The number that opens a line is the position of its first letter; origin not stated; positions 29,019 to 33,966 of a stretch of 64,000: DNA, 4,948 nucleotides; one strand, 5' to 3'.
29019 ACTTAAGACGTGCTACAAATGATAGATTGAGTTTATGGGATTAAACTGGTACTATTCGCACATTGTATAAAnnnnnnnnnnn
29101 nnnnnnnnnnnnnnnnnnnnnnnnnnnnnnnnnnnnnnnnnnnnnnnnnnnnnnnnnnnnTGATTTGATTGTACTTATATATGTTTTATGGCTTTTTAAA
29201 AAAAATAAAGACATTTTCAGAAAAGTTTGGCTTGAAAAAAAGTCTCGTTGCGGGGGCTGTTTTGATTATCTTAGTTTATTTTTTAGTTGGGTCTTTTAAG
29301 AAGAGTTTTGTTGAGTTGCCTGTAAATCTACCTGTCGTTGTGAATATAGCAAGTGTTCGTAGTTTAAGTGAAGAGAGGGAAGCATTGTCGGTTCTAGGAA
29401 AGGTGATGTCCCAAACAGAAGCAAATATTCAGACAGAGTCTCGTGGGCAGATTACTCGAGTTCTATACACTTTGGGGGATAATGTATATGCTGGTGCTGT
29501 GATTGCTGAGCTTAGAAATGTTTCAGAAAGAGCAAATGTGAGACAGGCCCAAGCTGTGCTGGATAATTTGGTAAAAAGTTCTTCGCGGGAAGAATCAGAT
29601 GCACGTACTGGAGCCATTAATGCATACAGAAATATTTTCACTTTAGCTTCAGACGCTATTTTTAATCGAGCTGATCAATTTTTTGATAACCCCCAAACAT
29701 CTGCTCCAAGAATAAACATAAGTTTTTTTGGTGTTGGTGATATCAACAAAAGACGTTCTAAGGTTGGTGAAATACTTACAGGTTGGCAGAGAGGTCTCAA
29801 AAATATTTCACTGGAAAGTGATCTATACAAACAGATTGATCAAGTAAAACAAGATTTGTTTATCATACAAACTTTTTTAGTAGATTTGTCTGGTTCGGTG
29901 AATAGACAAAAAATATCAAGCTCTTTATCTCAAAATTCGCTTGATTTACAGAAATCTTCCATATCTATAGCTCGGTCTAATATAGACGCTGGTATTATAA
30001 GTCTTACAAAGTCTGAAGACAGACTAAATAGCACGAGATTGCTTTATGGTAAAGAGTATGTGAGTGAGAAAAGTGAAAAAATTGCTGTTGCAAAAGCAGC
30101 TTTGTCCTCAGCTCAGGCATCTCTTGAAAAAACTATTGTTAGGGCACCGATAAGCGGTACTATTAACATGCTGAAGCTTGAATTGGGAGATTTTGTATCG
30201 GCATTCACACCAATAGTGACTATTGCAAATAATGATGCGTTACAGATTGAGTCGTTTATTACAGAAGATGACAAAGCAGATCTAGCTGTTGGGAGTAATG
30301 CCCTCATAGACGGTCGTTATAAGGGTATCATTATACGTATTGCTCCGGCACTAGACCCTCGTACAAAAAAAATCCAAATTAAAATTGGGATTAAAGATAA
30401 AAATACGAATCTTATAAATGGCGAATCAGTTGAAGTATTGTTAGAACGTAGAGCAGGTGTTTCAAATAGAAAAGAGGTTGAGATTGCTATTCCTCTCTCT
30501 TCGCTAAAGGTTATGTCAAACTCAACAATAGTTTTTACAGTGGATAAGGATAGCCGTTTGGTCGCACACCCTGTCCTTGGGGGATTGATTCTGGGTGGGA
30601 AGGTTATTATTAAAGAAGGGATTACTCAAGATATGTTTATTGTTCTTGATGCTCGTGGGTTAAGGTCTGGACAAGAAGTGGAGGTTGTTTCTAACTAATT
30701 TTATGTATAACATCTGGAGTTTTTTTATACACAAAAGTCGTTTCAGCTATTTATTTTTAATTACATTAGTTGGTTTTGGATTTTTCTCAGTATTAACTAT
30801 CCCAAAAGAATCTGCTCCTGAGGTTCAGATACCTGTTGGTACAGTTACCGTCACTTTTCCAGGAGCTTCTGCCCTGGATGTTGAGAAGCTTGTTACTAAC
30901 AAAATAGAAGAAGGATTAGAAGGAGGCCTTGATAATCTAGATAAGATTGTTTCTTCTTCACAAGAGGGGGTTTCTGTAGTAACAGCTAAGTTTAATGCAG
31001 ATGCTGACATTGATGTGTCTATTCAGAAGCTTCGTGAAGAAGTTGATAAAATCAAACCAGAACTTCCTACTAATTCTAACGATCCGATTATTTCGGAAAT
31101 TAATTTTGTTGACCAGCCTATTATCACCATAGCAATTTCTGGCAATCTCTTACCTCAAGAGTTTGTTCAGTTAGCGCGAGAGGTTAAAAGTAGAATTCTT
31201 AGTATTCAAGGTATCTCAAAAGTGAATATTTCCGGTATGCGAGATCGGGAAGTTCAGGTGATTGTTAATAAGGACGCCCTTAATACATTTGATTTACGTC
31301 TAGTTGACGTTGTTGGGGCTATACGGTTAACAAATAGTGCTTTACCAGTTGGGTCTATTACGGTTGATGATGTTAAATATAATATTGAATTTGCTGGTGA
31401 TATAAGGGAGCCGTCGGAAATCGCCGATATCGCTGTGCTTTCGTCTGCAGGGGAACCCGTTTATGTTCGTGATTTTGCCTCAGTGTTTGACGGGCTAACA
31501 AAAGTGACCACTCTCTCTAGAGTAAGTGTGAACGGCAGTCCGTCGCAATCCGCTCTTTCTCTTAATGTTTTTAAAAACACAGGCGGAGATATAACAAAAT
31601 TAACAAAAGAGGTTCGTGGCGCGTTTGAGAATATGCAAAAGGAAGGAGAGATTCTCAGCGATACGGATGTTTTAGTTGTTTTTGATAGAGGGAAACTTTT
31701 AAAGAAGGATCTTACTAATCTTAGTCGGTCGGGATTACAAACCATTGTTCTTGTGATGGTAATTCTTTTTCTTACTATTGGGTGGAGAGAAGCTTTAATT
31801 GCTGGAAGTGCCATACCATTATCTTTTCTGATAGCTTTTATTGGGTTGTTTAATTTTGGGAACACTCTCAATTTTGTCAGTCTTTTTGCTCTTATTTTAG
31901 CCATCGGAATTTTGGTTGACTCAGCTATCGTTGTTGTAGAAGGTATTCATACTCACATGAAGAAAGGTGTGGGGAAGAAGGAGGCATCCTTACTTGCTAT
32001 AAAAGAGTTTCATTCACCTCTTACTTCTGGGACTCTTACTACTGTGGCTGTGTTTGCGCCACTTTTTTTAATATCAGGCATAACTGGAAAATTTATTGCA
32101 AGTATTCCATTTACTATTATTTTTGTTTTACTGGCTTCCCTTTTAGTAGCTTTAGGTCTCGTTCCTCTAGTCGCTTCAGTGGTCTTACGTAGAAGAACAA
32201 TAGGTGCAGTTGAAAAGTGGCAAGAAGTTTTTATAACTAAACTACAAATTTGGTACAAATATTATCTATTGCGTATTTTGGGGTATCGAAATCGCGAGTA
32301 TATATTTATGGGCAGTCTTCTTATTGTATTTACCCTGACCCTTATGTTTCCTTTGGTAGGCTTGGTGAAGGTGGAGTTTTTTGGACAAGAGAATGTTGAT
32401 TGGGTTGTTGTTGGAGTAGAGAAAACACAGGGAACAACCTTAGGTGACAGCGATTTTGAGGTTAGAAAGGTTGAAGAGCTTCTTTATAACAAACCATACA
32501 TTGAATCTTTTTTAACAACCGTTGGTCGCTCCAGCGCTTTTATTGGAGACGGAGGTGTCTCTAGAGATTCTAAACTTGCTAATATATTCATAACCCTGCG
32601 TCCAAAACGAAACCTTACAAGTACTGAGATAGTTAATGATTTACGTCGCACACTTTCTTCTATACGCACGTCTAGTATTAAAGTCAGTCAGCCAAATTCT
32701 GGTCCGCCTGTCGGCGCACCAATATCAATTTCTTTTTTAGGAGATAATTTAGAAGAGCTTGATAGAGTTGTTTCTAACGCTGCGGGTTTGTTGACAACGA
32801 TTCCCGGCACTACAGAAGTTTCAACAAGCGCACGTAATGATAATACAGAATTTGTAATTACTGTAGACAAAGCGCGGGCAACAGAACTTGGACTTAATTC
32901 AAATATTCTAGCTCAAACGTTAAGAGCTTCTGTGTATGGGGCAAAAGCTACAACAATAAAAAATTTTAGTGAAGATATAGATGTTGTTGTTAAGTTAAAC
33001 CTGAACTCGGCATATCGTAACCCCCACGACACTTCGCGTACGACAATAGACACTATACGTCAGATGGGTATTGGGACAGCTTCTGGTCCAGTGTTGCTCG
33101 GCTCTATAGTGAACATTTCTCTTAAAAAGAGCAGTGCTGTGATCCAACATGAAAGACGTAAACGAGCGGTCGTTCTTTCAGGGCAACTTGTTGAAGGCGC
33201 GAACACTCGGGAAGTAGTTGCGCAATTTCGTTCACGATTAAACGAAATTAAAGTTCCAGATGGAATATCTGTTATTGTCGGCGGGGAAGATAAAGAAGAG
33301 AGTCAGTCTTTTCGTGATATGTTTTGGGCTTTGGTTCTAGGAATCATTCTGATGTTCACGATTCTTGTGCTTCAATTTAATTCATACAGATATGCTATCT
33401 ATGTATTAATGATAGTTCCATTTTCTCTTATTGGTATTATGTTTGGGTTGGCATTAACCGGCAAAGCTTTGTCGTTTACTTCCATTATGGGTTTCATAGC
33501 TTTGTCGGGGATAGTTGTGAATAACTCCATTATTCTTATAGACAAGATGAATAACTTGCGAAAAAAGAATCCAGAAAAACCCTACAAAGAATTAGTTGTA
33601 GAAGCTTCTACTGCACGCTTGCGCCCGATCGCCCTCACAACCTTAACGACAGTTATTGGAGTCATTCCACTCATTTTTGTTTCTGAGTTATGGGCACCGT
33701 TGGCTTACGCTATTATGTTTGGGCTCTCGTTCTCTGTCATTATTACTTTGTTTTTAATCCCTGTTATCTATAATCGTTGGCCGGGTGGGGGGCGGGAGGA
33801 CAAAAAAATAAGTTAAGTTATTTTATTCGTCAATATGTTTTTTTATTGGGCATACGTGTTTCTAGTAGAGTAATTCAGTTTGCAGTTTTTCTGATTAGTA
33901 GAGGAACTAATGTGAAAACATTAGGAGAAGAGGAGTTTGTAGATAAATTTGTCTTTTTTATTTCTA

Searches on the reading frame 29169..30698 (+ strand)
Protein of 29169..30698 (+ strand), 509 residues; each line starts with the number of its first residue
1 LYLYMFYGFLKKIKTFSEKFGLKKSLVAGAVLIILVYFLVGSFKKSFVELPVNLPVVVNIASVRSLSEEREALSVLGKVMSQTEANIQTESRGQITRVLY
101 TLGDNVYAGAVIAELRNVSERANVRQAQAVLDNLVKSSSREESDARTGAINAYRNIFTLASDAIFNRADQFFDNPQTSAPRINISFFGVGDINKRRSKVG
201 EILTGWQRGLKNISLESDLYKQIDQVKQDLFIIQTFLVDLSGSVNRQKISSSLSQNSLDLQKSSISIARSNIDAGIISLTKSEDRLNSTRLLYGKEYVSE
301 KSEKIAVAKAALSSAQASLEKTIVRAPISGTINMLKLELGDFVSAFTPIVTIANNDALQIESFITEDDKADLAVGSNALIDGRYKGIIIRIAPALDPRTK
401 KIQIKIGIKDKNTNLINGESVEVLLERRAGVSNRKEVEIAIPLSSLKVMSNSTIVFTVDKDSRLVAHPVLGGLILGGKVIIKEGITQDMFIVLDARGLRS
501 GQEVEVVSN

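Call 49: search_protein_families(library=pfam, proteins=[window:29169-30698:+], max_evalue=0.001)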
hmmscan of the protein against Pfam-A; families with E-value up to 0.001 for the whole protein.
window:29169-30698:+ (509 aa): 3 families
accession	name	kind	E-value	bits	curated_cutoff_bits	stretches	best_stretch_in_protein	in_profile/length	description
PF13437.12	HlyD_3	-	5.1e-14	53.3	22.2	1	324-416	2-104/106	HlyD family secretion protein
PF16576.10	HlyD_D23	-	1.4e-11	44.5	30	1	311-416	98-209/214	Barrel-sandwich domain of CusB or HlyD membrane-fusion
PF00364.28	Biotin_lipoyl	-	0.00035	20.8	22.1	0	84-115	42-73/73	Biotin-requiring enzyme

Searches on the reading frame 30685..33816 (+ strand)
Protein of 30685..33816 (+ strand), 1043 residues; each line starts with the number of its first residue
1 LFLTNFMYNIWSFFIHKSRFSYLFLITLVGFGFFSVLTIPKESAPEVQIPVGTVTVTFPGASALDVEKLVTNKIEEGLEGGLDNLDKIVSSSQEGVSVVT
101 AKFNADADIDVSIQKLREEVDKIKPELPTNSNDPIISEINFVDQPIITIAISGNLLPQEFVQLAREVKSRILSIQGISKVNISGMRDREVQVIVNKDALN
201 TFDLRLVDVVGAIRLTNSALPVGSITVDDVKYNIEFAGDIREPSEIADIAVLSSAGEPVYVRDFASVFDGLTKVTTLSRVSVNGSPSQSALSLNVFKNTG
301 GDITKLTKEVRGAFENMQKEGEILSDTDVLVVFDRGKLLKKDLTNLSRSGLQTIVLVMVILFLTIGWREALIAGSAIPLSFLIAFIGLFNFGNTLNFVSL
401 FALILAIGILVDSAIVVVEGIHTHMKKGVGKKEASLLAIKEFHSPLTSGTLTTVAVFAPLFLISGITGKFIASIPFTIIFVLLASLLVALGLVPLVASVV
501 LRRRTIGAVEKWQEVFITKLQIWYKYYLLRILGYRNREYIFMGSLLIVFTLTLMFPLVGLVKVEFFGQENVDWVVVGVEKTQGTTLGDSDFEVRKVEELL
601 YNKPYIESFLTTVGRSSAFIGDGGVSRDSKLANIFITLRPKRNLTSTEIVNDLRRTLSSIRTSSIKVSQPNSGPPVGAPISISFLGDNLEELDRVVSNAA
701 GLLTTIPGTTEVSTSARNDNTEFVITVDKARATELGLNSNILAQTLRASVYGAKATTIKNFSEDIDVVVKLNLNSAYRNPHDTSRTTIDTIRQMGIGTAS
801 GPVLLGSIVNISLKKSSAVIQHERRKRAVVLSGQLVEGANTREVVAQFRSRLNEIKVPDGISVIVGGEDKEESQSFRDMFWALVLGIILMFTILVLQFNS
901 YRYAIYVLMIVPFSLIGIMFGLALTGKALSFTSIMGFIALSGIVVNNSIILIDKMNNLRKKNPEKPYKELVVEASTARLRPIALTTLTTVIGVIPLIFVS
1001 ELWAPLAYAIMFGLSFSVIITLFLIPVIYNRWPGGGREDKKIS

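Call 49: search_protein_families(library=pfam, proteins=[window:30685-33816:+], max_evalue=0.001)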
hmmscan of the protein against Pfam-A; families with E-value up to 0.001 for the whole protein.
window:30685-33816:+ (1043 aa): 3 families
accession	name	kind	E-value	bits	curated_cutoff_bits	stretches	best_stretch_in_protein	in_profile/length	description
PF00873.25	ACR_tran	-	4.3e-184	614.5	28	1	11-1029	2-1017/1021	AcrB/AcrD/AcrF family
PF02355.23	SecD_SecF_C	-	1.2e-12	48.1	20.5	1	874-1027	28-181/189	Protein export membrane protein SecD/SecF, C-terminal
PF03176.21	MMPL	-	1.9e-07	30.8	20.5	1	838-1028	100-298/333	MMPL family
